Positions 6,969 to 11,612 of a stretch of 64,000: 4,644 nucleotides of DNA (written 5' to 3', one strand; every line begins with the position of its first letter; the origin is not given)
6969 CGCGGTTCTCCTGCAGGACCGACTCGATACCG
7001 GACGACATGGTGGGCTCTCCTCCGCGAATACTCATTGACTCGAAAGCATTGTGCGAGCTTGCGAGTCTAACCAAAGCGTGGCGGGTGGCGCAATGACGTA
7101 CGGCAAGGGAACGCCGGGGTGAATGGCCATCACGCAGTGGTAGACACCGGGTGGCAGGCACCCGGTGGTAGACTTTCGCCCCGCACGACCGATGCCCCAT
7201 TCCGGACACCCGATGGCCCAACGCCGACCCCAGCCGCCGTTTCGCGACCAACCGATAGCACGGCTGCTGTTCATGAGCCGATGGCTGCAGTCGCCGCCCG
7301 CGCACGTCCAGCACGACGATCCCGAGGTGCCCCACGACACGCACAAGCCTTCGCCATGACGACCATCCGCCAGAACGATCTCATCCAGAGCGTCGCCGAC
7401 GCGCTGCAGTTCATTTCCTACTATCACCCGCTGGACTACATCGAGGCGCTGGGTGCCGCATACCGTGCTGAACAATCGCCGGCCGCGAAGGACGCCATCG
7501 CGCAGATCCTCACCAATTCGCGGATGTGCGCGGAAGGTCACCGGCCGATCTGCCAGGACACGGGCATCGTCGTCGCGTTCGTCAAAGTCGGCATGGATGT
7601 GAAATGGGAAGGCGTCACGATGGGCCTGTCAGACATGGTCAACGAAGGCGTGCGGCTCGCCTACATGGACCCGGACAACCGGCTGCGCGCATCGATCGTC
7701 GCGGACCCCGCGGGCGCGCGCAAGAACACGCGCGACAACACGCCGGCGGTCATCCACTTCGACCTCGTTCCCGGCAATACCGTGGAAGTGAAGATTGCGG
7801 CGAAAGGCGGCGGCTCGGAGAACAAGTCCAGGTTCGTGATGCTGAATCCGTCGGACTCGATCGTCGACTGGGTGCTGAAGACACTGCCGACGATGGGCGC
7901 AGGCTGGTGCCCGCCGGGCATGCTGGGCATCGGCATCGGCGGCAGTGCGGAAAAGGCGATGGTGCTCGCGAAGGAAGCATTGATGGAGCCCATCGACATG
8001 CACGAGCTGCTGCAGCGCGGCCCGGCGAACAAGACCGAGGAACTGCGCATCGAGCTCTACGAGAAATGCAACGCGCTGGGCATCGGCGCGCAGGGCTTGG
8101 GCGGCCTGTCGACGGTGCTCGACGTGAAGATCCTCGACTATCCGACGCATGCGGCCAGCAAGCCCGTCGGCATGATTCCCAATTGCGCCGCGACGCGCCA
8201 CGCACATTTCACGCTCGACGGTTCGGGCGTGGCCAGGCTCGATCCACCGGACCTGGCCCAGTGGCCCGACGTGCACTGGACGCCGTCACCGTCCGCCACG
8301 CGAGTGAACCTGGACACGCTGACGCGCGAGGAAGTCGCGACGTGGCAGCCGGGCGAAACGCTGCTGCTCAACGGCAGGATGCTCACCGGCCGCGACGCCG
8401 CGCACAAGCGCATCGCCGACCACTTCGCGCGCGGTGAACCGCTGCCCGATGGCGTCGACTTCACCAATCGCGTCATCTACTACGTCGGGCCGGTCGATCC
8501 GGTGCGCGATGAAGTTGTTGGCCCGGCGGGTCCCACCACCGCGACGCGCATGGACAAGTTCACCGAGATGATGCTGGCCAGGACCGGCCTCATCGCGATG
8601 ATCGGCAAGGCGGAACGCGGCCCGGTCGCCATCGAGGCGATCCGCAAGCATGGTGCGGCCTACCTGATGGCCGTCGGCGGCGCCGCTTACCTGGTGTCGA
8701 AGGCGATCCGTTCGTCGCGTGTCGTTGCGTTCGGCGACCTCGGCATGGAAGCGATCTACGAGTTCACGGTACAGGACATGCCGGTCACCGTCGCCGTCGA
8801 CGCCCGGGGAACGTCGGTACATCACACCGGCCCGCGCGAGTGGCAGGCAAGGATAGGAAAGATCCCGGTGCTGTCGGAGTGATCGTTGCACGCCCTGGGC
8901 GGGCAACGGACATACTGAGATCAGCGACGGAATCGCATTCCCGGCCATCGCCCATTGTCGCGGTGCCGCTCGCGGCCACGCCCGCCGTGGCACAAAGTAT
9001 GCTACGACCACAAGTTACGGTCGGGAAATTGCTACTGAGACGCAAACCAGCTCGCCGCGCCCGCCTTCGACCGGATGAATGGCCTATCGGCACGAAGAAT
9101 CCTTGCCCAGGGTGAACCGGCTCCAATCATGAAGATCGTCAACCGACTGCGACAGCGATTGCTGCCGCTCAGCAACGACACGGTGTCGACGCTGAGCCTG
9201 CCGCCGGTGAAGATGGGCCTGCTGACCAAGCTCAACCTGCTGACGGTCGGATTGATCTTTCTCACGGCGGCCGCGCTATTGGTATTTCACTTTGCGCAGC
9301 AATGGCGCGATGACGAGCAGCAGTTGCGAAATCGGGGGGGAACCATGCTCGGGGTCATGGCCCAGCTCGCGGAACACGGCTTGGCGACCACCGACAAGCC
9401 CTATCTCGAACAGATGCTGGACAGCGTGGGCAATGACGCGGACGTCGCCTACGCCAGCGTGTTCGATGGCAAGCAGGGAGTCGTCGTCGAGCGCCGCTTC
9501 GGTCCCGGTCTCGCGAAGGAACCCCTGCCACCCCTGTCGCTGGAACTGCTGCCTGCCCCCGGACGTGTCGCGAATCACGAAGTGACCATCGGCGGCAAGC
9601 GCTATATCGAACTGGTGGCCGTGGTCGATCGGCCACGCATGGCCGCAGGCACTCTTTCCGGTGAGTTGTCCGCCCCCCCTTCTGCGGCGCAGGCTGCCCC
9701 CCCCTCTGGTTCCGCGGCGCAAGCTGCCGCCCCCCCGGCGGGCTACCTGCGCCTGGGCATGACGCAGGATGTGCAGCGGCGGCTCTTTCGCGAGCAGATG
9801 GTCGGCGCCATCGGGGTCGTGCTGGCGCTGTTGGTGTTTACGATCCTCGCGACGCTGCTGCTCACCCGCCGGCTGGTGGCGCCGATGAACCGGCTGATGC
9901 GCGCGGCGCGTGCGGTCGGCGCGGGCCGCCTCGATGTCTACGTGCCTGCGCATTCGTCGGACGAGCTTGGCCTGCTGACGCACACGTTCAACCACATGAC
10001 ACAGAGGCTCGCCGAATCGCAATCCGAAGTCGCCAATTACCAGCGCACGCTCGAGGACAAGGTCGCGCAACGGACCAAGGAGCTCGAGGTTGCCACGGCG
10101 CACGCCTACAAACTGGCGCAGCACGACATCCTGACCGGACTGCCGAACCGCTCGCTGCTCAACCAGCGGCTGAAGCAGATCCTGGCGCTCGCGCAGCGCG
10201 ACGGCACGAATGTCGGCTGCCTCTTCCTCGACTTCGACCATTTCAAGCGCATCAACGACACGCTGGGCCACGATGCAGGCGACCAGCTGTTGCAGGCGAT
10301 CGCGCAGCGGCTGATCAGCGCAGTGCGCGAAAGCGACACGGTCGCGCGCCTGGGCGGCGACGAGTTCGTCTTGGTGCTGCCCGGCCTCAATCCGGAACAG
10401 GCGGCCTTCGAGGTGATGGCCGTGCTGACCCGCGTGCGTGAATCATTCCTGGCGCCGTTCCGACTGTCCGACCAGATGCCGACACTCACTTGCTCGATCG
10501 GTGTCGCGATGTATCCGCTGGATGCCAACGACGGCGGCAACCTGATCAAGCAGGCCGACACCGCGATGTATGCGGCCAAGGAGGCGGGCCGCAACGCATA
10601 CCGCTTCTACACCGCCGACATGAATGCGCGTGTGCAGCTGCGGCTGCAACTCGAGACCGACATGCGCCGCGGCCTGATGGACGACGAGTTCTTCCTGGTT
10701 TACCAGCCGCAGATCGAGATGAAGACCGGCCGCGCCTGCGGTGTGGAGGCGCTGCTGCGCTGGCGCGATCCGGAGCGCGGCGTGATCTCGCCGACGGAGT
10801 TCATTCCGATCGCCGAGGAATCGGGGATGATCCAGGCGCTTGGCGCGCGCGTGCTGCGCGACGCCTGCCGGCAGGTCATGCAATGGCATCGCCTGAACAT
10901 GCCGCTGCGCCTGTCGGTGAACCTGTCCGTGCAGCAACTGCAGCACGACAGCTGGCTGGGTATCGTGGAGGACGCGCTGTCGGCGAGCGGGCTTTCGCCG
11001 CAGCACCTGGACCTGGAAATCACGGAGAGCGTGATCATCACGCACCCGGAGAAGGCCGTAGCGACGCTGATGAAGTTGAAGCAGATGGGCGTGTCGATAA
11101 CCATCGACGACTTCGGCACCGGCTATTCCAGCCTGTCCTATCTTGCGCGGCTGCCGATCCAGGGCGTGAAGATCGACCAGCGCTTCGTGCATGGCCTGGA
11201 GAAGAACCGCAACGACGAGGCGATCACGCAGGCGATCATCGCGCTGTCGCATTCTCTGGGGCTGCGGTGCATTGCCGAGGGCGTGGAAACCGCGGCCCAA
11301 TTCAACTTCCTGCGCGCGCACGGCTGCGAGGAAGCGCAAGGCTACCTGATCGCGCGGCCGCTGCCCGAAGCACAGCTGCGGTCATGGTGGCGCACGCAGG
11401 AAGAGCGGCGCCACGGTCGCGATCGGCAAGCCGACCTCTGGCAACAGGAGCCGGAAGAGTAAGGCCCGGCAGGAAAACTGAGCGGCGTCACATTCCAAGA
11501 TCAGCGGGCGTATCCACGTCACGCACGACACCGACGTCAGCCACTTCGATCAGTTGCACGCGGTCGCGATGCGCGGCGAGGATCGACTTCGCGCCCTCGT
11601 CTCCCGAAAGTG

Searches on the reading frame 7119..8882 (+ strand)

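Call 79: search_protein_families(library=pfam, proteins=[window:7119-8882:+], max_evalue=0.00001)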
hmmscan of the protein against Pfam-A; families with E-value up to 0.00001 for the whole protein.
window:7119-8882:+ (587 aa): 2 families
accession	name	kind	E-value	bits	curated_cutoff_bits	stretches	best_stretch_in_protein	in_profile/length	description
PF05681.19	Fumerase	-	4.2e-95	318.6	25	1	90-364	2-269/270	Fumarate hydratase (Fumerase)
PF05683.17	Fumerase_C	-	8.5e-86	287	22.2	1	368-570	1-204/205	Fumarase C-terminus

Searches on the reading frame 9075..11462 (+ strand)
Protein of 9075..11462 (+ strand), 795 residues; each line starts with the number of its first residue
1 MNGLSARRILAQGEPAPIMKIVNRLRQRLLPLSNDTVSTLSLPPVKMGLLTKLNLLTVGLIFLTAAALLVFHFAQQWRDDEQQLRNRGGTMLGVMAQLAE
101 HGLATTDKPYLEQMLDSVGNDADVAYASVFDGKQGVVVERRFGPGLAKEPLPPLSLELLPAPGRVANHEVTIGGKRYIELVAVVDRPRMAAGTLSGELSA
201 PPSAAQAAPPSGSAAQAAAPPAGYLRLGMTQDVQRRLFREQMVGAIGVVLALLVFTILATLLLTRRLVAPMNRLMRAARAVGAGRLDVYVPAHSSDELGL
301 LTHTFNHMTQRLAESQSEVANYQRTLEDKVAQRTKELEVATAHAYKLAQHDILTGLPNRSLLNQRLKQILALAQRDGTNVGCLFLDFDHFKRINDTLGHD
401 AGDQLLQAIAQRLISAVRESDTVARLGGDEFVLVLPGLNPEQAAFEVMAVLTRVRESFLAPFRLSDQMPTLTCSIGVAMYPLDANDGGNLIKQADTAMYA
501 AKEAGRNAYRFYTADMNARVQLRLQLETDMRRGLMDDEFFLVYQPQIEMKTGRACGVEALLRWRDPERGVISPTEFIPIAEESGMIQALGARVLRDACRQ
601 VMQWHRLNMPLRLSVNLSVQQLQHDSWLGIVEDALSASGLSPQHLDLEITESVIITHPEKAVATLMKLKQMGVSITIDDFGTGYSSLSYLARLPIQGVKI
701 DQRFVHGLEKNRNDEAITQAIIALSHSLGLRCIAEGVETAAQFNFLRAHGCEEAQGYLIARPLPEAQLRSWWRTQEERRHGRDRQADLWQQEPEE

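Call 79: search_protein_families(library=pfam, proteins=[window:9075-11462:+], max_evalue=0.00001)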
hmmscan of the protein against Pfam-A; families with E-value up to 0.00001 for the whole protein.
window:9075-11462:+ (795 aa): 3 families
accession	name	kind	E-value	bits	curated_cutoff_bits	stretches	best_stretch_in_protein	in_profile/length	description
PF00563.25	EAL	-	2.3e-77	260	31.3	1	529-762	3-236/236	EAL domain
PF00990.26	GGDEF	-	1.4e-51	174.9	23.8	1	348-507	1-160/161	Diguanylate cyclase, GGDEF domain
PF00672.30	HAMP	-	4.1e-15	56.3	25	1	262-313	1-52/53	HAMP domain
